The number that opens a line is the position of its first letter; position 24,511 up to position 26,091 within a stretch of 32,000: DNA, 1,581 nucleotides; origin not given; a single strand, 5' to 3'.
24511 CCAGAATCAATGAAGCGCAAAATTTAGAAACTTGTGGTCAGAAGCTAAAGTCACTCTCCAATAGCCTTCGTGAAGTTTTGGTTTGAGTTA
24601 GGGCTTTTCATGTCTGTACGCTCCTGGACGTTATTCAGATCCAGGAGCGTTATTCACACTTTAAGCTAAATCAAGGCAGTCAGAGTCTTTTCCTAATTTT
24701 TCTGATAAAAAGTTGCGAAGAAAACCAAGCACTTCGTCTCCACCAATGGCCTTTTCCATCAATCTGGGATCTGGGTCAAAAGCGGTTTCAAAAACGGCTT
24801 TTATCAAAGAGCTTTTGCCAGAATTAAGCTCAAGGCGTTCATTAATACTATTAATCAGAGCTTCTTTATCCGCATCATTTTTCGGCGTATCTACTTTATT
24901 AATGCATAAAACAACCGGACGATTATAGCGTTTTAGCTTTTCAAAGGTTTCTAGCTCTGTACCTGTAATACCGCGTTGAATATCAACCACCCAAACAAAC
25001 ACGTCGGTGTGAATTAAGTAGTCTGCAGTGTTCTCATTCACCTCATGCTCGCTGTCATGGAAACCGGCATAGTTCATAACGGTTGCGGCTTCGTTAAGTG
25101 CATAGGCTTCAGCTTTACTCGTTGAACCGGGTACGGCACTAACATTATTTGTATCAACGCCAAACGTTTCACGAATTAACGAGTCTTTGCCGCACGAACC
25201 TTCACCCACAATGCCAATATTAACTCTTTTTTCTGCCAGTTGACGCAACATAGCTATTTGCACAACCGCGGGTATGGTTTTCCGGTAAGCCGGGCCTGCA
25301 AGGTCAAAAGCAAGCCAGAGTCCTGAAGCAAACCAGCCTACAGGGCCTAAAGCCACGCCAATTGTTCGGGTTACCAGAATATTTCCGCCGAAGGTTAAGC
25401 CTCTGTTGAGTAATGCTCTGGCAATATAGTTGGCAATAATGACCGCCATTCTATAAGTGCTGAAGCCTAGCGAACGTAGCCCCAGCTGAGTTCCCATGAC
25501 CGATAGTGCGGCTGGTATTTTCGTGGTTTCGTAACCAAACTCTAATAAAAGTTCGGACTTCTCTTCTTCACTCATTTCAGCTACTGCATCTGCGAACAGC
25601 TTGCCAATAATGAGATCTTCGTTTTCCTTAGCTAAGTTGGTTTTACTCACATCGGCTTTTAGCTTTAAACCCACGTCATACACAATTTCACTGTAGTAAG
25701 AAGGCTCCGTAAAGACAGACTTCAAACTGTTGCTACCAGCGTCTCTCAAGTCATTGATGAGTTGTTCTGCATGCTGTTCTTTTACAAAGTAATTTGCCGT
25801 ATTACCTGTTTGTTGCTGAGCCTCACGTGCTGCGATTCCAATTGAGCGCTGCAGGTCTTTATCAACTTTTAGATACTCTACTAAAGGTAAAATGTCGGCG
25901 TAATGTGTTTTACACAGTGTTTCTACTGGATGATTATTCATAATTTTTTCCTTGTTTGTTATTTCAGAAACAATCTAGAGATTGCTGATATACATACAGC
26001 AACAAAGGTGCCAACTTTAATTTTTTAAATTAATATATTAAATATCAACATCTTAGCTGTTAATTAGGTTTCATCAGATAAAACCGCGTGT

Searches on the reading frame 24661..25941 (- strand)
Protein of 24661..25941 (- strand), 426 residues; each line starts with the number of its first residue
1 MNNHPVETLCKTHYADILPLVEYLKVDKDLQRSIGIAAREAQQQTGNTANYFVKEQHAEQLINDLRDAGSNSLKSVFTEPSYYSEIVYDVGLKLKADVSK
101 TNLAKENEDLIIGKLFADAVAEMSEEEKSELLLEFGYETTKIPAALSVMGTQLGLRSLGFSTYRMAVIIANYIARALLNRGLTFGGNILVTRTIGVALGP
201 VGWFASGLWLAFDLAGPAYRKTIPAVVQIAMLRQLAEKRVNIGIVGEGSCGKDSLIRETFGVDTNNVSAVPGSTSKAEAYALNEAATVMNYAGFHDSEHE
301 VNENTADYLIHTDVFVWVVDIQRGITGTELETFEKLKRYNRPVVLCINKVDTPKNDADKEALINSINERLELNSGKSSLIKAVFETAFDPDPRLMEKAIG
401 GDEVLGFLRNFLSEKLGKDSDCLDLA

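Call 6: search_protein_families(library=pfam, proteins=[window:24661-25941:-], max_evalue=0.01)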
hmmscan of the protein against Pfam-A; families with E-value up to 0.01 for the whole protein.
window:24661-25941:- (426 aa): 5 families
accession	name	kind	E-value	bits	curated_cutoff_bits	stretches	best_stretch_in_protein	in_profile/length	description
PF01926.29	MMR_HSR1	-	9.4e-12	45.5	21.9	1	242-349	2-113/113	50S ribosome-binding GTPase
PF00009.33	GTP_EFTU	-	2.1e-07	31.1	26.5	1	306-384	87-166/188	Elongation factor Tu GTP binding domain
PF00350.29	Dynamin_N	-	0.001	19.6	27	0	291-349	108-166/168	Dynamin family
PF02421.24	FeoB_N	-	0.001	19.1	27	1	241-356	2-121/156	Ferrous iron transport protein B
PF03981.17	Ubiq_cyt_C_chap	-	0.0012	19.4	21.5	1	103-224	33-138/140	Ubiquinol-cytochrome C chaperone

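Call 7: search_protein_families(library=ncbifam, proteins=[window:24661-25941:-], max_evalue=0.01)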
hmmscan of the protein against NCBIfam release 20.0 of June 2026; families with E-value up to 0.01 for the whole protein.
window:24661-25941:- (426 aa): 19 families
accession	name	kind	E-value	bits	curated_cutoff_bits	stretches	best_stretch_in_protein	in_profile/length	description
TIGR03918.1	GTP_HydF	equivalog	6.4e-13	48.3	325.55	1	237-368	5-143/392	[FeFe] hydrogenase H-cluster maturation GTPase HydF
NF002828.0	PRK03003.1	equivalog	7.3e-11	41.3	631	1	236-362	37-170/477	ribosome biogenesis GTPase Der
TIGR03594.1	GTPase_EngA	equivalog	9.7e-11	41.3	306.7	1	242-362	3-130/432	ribosome biogenesis GTPase Der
TIGR00231.1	small_GTP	domain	1.6e-09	37.7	42.5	1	238-358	2-129/164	GTP-binding protein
NF007071.0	PRK09518.1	equivalog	1.1e-08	34.1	953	1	237-358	269-397/706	bifunctional cytidylate kinase/GTPase Der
TIGR03598.1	GTPase_YsxC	equivalog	1.2e-08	34.8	124.45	1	236-373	15-161/186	ribosome biogenesis GTP-binding protein YihA/YsxC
TIGR00450.1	mnmE_trmE_thdF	equivalog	1.3e-08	34.4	252.6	1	234-368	204-344/446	tRNA uridine-5-carboxymethylaminomethyl(34) synthesis GTPase MnmE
NF007593.0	PRK10236.1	equivalog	1.5e-08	34.6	395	1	66-236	71-232/237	acidic protein MsyB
NF000908.1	PRK00089.1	equivalog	9e-08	31.7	237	1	241-371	5-141/291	GTPase Era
TIGR00436.1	era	equivalog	1.4e-07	31.1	116.25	1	241-369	2-135/270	GTPase Era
NF003255.0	PRK04213.1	equivalog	4.4e-06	26.1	164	0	236-294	6-62/204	GTP-binding protein EngB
NF049994.1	slr1306_fam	domain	4.8e-06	25.4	490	1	233-379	102-231/470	slr1306 family protein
TIGR00487.1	IF-2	equivalog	7.5e-05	21.7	424.4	1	311-359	158-206/587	translation initiation factor IF-2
NF011418.0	PRK14845.1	equivalog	0.00058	17.7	756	1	312-369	550-609/1049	translation initiation factor IF-2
NF003078.0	PRK04004.1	equivalog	0.001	17.7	468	1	313-368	101-158/598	translation initiation factor IF-2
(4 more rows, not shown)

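Call 8: search_protein_families(library=padloc, proteins=[window:24661-25941:-], max_evalue=0.01)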
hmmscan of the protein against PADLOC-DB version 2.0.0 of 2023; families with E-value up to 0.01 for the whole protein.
window:24661-25941:- (426 aa): 4 families
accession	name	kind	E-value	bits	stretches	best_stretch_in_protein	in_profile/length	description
PDLC04111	JukA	-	4e-40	135.9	1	9-237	15-239/250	-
PDLC04113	JukA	-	4e-30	103.2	1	11-238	16-240/245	-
PDLC04112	JukA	-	4.3e-12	44.2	1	60-234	63-216/234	-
PDLC03839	LeoA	-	1.6e-07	28.8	1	232-364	49-188/559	-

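Call 27: find_related_loci(query=A2, collection=genome_contigs, flank=6000)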
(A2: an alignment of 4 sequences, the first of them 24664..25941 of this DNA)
Query A2 (426 aa) in genome_contigs; peptide patterns used: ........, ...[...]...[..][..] (x = any residue, [..] = any of these).
151 stretches matched a pattern; 10 encode a relative of the query (tblastn E <= 1e-3); 8 distinct loci.
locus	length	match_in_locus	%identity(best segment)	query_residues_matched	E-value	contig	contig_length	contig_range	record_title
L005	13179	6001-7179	42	16-423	4e-93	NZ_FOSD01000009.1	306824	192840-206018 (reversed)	Candidatus Pantoea symbiotica isolate YR512, whole genome shotgun sequence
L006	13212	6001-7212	41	3-424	1e-89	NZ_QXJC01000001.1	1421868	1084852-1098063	Simplicispira hankyongi strain NY-02 contig_1, whole genome shotgun sequence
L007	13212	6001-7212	41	3-424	4e-88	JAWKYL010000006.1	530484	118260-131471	MAG: Burkholderiaceae bacterium isolate BC1.77 BC1.77.fa-6, whole genome shotgun sequence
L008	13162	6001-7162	44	15-421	2e-86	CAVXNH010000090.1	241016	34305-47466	MAG: uncultured Alphaproteobacteria bacterium isolate MFD04780.bin.2.135 genome assembly, contig: contig_3990, whole gen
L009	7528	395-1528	42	47-426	2e-85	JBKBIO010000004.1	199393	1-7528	MAG: Aquabacterium sp. isolate 21I_061.bin.9 NODE_4_length_199393_cov_10.898463, whole genome shotgun sequence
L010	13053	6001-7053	44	16-371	2e-85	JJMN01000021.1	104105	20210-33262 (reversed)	Vibrio metoecus strain OP3H Contig11, whole genome shotgun sequence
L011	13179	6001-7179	41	16-423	2e-90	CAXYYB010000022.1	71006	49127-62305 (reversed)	MAG: uncultured Symbiopectobacterium sp. isolate ERR13599001_binner13_Refined_6 genome assembly, contig: ERZ24875814.42,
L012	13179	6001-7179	42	16-423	1e-92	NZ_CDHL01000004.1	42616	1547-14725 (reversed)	Citrobacter pasteurii strain CIP 55.13, whole genome shotgun sequence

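Call 46: search_protein_families(library=pfam, proteins=[L011:3702-5336:-, L010:3600-5273:-, L012:3680-5386:-, L005:3693-5384:-, L008:3613-5343:-, L007:3735-5372:-, L006:3735-5372:-], max_evalue=0.1)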
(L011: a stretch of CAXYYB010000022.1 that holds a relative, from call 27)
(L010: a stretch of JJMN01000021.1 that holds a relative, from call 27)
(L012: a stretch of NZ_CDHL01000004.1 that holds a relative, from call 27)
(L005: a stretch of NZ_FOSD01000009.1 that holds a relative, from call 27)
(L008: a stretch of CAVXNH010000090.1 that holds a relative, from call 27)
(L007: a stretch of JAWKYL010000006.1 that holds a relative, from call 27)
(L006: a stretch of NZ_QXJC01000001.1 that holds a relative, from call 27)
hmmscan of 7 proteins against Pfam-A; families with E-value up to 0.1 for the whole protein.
L011:3702-5336:- (544 aa): 16 families
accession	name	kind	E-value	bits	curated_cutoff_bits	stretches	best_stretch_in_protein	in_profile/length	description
PF00158.32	Sigma54_activat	-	1.9e-33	115.9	20.2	1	208-350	23-164/168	Sigma-54 interaction domain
PF14532.12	Sigma54_activ_2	-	1.8e-09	38.4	25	1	204-348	18-128/138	Sigma-54 interaction domain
PF00004.35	AAA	-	1.1e-08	36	21.2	1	211-334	2-114/131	ATPase family associated with various cellular activities (AAA)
PF07728.20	AAA_5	-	1.4e-06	28.8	22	1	209-331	1-125/139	AAA domain (dynein-related subfamily)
PF13191.12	AAA_16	-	0.00022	22.2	32.6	1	208-234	25-51/167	AAA ATPase domain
PF01078.27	Mg_chelatase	-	0.00058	19.7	20.3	1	262-310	94-140/207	Magnesium chelatase, subunit ChlI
PF13401.12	AAA_22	-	0.0033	18.2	27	0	208-246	6-49/130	AAA domain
PF20720.3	nSTAND3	-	0.0075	16.4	27.2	1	206-233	16-43/155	Novel STAND NTPase 3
PF00493.29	MCM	-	0.0078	15.8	23.3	1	205-299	55-146/224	MCM P-loop domain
PF13173.12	AAA_14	-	0.012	16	27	1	208-287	3-75/129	AAA domain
PF12775.13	AAA_7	-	0.023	14.7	25.8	1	207-243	33-69/181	P-loop containing dynein motor region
PF00910.28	RNA_helicase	-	0.024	15.6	21.5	1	211-246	2-27/105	RNA helicase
PF13604.12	AAA_30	-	0.043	14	27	1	211-303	22-117/191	AAA domain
PF25601.1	AAA_lid_14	-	0.047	13.9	27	0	405-452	30-76/87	AAA+ ATPase lid domain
PF20030.5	bpMoxR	-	0.049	13.1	27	1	209-298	33-121/205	MoxR domain in the MoxR-vWA-beta-propeller ternary systems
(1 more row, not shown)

L010:3600-5273:- (557 aa): 16 families
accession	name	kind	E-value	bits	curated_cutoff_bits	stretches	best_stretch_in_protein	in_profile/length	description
PF00158.32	Sigma54_activat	-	2e-32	112.7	20.2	1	215-357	23-165/168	Sigma-54 interaction domain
PF00004.35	AAA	-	1.8e-08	35.4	21.2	1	217-345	1-119/131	ATPase family associated with various cellular activities (AAA)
PF14532.12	Sigma54_activ_2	-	4.7e-08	33.8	25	1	215-354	22-128/138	Sigma-54 interaction domain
PF07728.20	AAA_5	-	3.3e-07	30.8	22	1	216-312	1-97/139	AAA domain (dynein-related subfamily)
PF13401.12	AAA_22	-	2.6e-06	28.2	27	1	214-320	5-124/130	AAA domain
PF07724.20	AAA_2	-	1.1e-05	26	27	1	217-340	6-130/166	AAA domain (Cdc48 subfamily)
PF07726.17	AAA_3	-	0.00064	20.1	27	1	217-338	2-114/131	ATPase family associated with various cellular activities (AAA)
PF12775.13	AAA_7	-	0.0012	18.8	25.8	1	215-270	34-97/181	P-loop containing dynein motor region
PF00910.28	RNA_helicase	-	0.0045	17.9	21.5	1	217-309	1-76/105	RNA helicase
PF09848.15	SLFN-g3_helicase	-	0.011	15.5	24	1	218-373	5-177/354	Schlafen group 3, DNA/RNA helicase domain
PF05872.18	HerA_C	-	0.012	14.7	22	1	212-268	21-75/502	Helicase HerA-like C-terminal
PF13173.12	AAA_14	-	0.013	16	27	1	217-303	5-83/129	AAA domain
PF15927.10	Casc1_N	-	0.03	14.5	28.2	0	62-109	65-112/201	Cancer susceptibility candidate 1 N-terminus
PF13191.12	AAA_16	-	0.033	15.1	32.6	0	208-241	16-51/167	AAA ATPase domain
PF01078.27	Mg_chelatase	-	0.039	13.8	20.3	0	269-334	94-157/207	Magnesium chelatase, subunit ChlI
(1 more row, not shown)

L012:3680-5386:- (568 aa): 17 families
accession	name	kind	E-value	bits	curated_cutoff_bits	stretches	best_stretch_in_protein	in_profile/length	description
PF00158.32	Sigma54_activat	-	8.2e-33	113.9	20.2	1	224-366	23-164/168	Sigma-54 interaction domain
PF14532.12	Sigma54_activ_2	-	3e-09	37.7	25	1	220-364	18-128/138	Sigma-54 interaction domain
PF00004.35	AAA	-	4.2e-09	37.4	21.2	1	227-350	2-114/131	ATPase family associated with various cellular activities (AAA)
PF07728.20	AAA_5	-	7.9e-07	29.6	22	1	225-346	1-124/139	AAA domain (dynein-related subfamily)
PF13191.12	AAA_16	-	0.00015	22.8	32.6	1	224-251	25-52/167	AAA ATPase domain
PF01078.27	Mg_chelatase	-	0.0019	18.1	20.3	0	281-344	97-157/207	Magnesium chelatase, subunit ChlI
PF13401.12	AAA_22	-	0.004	17.9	27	0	224-260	6-45/130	AAA domain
PF00493.29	MCM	-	0.0064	16.1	23.3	1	198-327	34-156/224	MCM P-loop domain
PF20720.3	nSTAND3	-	0.0065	16.6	27.2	1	222-250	16-44/155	Novel STAND NTPase 3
PF13173.12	AAA_14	-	0.0094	16.4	27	1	224-303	3-75/129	AAA domain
PF12775.13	AAA_7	-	0.022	14.7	25.8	1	223-261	33-71/181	P-loop containing dynein motor region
PF00910.28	RNA_helicase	-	0.026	15.5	21.5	1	227-256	2-27/105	RNA helicase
PF13245.12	AAA_19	-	0.039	14.6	25.1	0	221-315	9-115/134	AAA domain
PF13604.12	AAA_30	-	0.04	14.1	27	1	227-319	22-117/191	AAA domain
PF25601.1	AAA_lid_14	-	0.046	14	27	0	420-468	29-76/87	AAA+ ATPase lid domain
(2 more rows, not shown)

L005:3693-5384:- (563 aa): 16 families
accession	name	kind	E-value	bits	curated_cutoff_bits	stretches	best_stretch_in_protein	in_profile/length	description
PF00158.32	Sigma54_activat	-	5.5e-33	114.5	20.2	1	224-366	23-164/168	Sigma-54 interaction domain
PF00004.35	AAA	-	2.1e-09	38.4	21.2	1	227-353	2-116/131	ATPase family associated with various cellular activities (AAA)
PF14532.12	Sigma54_activ_2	-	3.7e-09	37.4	25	1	222-364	20-128/138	Sigma-54 interaction domain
PF07728.20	AAA_5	-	9.8e-07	29.3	22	1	225-346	1-124/139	AAA domain (dynein-related subfamily)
PF13191.12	AAA_16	-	0.00039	21.4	32.6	0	223-257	24-61/167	AAA ATPase domain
PF25601.1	AAA_lid_14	-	0.00057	20.1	27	1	417-470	26-78/87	AAA+ ATPase lid domain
PF01078.27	Mg_chelatase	-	0.0025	17.7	20.3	0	281-314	97-130/207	Magnesium chelatase, subunit ChlI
PF06414.18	Zeta_toxin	-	0.0027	17.6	22.3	1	222-369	15-156/199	Zeta toxin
PF13401.12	AAA_22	-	0.0032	18.2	27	1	224-320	6-110/130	AAA domain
PF00493.29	MCM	-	0.0053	16.3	23.3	1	225-315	59-146/224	MCM P-loop domain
PF12513.15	SUV3_C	-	0.0062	16.8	27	1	382-411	3-33/48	ATP-dependent RNA helicase SUV3 C-terminal domain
PF13604.12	AAA_30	-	0.0078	16.4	27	1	227-329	22-125/191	AAA domain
PF00910.28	RNA_helicase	-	0.0081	17.1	21.5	1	227-339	2-98/105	RNA helicase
PF20030.5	bpMoxR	-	0.011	15.3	27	1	226-314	34-121/205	MoxR domain in the MoxR-vWA-beta-propeller ternary systems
PF12775.13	AAA_7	-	0.012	15.6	25.8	1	225-301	35-111/181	P-loop containing dynein motor region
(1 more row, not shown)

L008:3613-5343:- (576 aa): 16 families
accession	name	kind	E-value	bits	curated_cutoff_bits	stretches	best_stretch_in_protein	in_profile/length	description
PF00158.32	Sigma54_activat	-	1.4e-35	122.9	20.2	1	212-365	20-165/168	Sigma-54 interaction domain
PF07728.20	AAA_5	-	3.2e-08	34.1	22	1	217-343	2-123/139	AAA domain (dynein-related subfamily)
PF14532.12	Sigma54_activ_2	-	6.8e-08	33.3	25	1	216-361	23-127/138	Sigma-54 interaction domain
PF00004.35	AAA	-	1.3e-07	32.6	21.2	1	217-353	1-119/131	ATPase family associated with various cellular activities (AAA)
PF13401.12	AAA_22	-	6.4e-05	23.7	27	1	213-330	4-127/130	AAA domain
PF13173.12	AAA_14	-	0.00045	20.7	27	1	216-304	4-78/129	AAA domain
PF13481.12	AAA_25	-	0.003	17.6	27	1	207-238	26-57/195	AAA domain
PF13191.12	AAA_16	-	0.0039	18.1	32.6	1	213-240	23-50/167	AAA ATPase domain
PF25601.1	AAA_lid_14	-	0.0046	17.2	27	1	422-452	29-59/87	AAA+ ATPase lid domain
PF01078.27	Mg_chelatase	-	0.0048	16.8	20.3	1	216-342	24-157/207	Magnesium chelatase, subunit ChlI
PF00437.27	T2SSE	-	0.0067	15.6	24.9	0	211-229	139-157/370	Type II/IV secretion system protein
PF20720.3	nSTAND3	-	0.016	15.3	27.2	0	213-245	16-48/155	Novel STAND NTPase 3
PF13238.12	AAA_18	-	0.038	14.9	29.4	0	217-256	1-34/128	AAA domain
PF17650.6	RACo_linker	-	0.053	13.8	26.2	0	511-532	48-69/86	RACo linker region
PF13555.12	AAA_29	-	0.061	13.5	27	0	208-228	17-36/61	P-loop containing region of AAA domain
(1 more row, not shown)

L007:3735-5372:- (545 aa): 12 families
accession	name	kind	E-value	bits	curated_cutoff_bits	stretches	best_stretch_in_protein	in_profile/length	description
PF00158.32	Sigma54_activat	-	1.8e-39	135.6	20.2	1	180-349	8-163/168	Sigma-54 interaction domain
PF14532.12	Sigma54_activ_2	-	6.4e-09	36.6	25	1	200-348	22-128/138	Sigma-54 interaction domain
PF07728.20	AAA_5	-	1.1e-07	32.3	22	1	203-331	3-125/139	AAA domain (dynein-related subfamily)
PF00004.35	AAA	-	8e-05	23.5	21.2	1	203-331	2-112/131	ATPase family associated with various cellular activities (AAA)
PF25601.1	AAA_lid_14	-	8.4e-05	22.8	27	1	410-440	28-58/87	AAA+ ATPase lid domain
PF13191.12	AAA_16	-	0.00084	20.3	32.6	1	193-254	18-79/167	AAA ATPase domain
PF13401.12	AAA_22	-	0.0009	20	27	1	202-231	8-35/130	AAA domain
PF01078.27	Mg_chelatase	-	0.0015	18.4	20.3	1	203-335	26-164/207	Magnesium chelatase, subunit ChlI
PF00005.33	ABC_tran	-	0.0092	17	25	1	203-229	15-41/137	ABC transporter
PF13671.12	AAA_33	-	0.039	14.7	27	0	203-226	3-26/143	AAA domain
PF06414.18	Zeta_toxin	-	0.055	13.3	22.3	1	203-225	20-42/199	Zeta toxin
PF02367.23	TsaE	-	0.062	13.7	26.6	0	195-237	23-60/128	Threonylcarbamoyl adenosine biosynthesis protein TsaE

L006:3735-5372:- (545 aa): 13 families
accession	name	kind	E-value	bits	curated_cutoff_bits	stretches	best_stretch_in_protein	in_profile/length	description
PF00158.32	Sigma54_activat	-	3.1e-38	131.5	20.2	1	180-349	8-163/168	Sigma-54 interaction domain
PF14532.12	Sigma54_activ_2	-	5.8e-09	36.7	25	1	200-348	22-128/138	Sigma-54 interaction domain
PF07728.20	AAA_5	-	1.6e-07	31.8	22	1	203-331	3-125/139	AAA domain (dynein-related subfamily)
PF25601.1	AAA_lid_14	-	3.7e-05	23.9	27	1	410-440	28-58/87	AAA+ ATPase lid domain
PF00004.35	AAA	-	8.5e-05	23.4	21.2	1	203-331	2-112/131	ATPase family associated with various cellular activities (AAA)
PF01078.27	Mg_chelatase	-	0.00082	19.3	20.3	1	203-335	26-164/207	Magnesium chelatase, subunit ChlI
PF13401.12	AAA_22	-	0.00088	20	27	1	202-232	8-33/130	AAA domain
PF13191.12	AAA_16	-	0.00093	20.2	32.6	1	193-255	18-80/167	AAA ATPase domain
PF00005.33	ABC_tran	-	0.0044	18.1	25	1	203-229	15-41/137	ABC transporter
PF00910.28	RNA_helicase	-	0.011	16.6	21.5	0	204-327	3-102/105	RNA helicase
PF07724.20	AAA_2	-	0.027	15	27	0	203-335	7-131/166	AAA domain (Cdc48 subfamily)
PF06414.18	Zeta_toxin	-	0.051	13.5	22.3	1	203-225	20-42/199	Zeta toxin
PF19973.4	TCAD7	-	0.062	13.9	24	0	353-399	45-91/109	Ternary complex associated domain 7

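Call 57: search_protein_families(library=pfam, proteins=[L005:2572-3174:+, L005:1534-2190:+, L005:7364-9580:-, L005:9552-11378:-, L006:1788-3062:+, L006:679-1710:+, L006:8391-10577:-, L010:21-1511:+, L010:1597-3501:+, L010:7305-7907:-], max_evalue=0.0001)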
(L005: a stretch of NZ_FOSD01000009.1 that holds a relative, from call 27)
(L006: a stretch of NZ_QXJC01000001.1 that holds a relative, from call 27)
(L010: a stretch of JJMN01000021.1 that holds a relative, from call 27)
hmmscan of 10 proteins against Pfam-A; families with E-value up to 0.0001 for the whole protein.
L005:2572-3174:+ (200 aa): 0 families

L005:1534-2190:+ (218 aa): 2 families
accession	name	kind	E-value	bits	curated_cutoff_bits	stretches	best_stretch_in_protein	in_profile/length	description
PF11726.14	YagK_YfjJ_C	-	1.6e-48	165.3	25.8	1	39-216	1-170/170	YagK/YfjJ C-terminal domain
PF23343.2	REP_ORF2-G2P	-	4.1e-08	33.9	27.8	1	68-129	17-65/99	Replication-associated protein ORF2/G2P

L005:7364-9580:- (738 aa): 1 family
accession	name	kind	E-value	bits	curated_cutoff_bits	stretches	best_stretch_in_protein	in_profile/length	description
PF03235.19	GmrSD_N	-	1e-22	81.7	33.2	1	16-244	3-198/199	GmrSD restriction endonuclease, N-terminal domain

L005:9552-11378:- (608 aa): 2 families
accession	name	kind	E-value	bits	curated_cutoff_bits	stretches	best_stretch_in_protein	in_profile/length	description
PF03235.19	GmrSD_N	-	1.6e-30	107.1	33.2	1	14-209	3-199/199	GmrSD restriction endonuclease, N-terminal domain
PF07510.16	GmrSD_C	-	4.5e-06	27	23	1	513-548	69-106/138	GmrSD restriction endonucleases, C-terminal domain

L006:1788-3062:+ (424 aa): 0 families

L006:679-1710:+ (343 aa): 0 families

L006:8391-10577:- (728 aa): 0 families

L010:21-1511:+ (496 aa): 0 families

L010:1597-3501:+ (634 aa): 1 family
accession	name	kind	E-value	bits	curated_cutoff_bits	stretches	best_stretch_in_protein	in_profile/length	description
PF06986.16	F_T4SS_TraN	-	6.6e-42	144.2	23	2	477-552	165-240/240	F-type Type IV secretion system, TraN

L010:7305-7907:- (200 aa): 0 families

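Call 58: search_protein_families(library=pfam, proteins=[L011:1172-2740:+, L011:2733-3314:+, L011:7764-10445:+, L011:10463-11461:+, L012:3030-3569:+, L012:7308-7847:+, L012:7840-8370:+, L012:8585-10012:-, L008:1195-3255:+, L008:7138-8745:-], max_evalue=0.0001)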
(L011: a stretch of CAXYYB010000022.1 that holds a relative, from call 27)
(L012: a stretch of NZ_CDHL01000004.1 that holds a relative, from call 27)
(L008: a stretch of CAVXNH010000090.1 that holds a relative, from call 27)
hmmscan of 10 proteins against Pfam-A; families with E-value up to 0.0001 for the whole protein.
L011:1172-2740:+ (522 aa): 2 families
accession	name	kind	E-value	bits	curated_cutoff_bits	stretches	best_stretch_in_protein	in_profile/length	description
PF00669.25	Flagellin_N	-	7.1e-30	104.3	26.6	1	47-174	7-134/139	Bacterial flagellin N-terminal helical region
PF00700.27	Flagellin_C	-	5.9e-19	68.6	23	1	437-520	3-86/86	Bacterial flagellin C-terminal helical region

L011:2733-3314:+ (193 aa): 0 families

L011:7764-10445:+ (893 aa): 2 families
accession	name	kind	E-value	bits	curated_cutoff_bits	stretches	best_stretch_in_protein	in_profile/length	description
PF13191.12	AAA_16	-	2.9e-05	25.1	32.6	0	50-87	14-51/167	AAA ATPase domain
PF04465.17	DUF499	-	3.7e-05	22.2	23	0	151-339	73-269/1024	Protein of unknown function (DUF499)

L011:10463-11461:+ (332 aa): 0 families

L012:3030-3569:+ (179 aa): 2 families
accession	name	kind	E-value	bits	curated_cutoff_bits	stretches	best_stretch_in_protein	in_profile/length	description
PF25165.1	DUF7828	-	9.7e-16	57.7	25.7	1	56-136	3-86/87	Domain of unknown function (DUF7828)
PF11682.14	Zn_ribbon_11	-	5.5e-09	35.9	24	1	149-175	1-27/37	Probable zinc-ribbon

L012:7308-7847:+ (179 aa): 1 family
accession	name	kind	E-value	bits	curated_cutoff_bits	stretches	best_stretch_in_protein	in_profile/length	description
PF02447.22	GntP_permease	-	1.3e-47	163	22.5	1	42-178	309-440/440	GntP family permease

L012:7840-8370:+ (176 aa): 0 families

L012:8585-10012:- (475 aa): 8 families
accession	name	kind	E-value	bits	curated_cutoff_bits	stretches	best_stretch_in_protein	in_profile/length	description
PF02589.21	LUD_dom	-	8.3e-53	179.3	22.6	1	72-294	3-189/189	LUD domain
PF13183.11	Fer4_8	-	1.9e-14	54.4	27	1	309-376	2-68/68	4Fe-4S dicluster domain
PF11870.13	LutB_C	-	8.4e-10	39.3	26.8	1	392-468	20-87/88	Lactate utilisation protein B, C-terminal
PF13237.11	Fer4_10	-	2.6e-08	34.1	25.5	0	307-326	4-24/53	4Fe-4S dicluster domain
PF13534.11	Fer4_17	-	9.7e-07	29.7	22.2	1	311-376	1-60/61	4Fe-4S dicluster domain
PF12797.12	Fer4_2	-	2.2e-06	27.7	24.5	0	307-324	5-22/22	4Fe-4S binding domain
PF13187.11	Fer4_9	-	1.1e-05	25.8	27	0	311-375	1-50/52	4Fe-4S dicluster domain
PF00037.32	Fer4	-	7e-05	22.9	21.1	0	310-324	6-20/24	4Fe-4S binding domain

L008:1195-3255:+ (686 aa): 7 families
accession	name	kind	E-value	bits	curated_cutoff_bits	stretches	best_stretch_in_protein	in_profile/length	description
PF00360.26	PHY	-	7.2e-49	166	27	1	289-467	2-180/183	Phytochrome region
PF01590.32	GAF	-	5.8e-16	59.7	22.4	1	110-273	2-133/133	GAF domain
PF13426.13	PAS_9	-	7.4e-10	39.5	27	1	493-593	3-103/103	PAS domain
PF08448.16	PAS_4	-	2e-09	38.1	23.1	1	488-595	2-109/110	PAS fold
PF08446.17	PAS_2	-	8.6e-08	33.3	21.4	1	2-86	21-106/107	PAS fold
PF00989.32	PAS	-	1.4e-05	25.5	22.6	1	482-590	2-112/113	PAS fold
PF13188.13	PAS_8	-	2.9e-05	24.3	21.8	0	484-521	4-43/65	PAS domain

L008:7138-8745:- (535 aa): 0 families
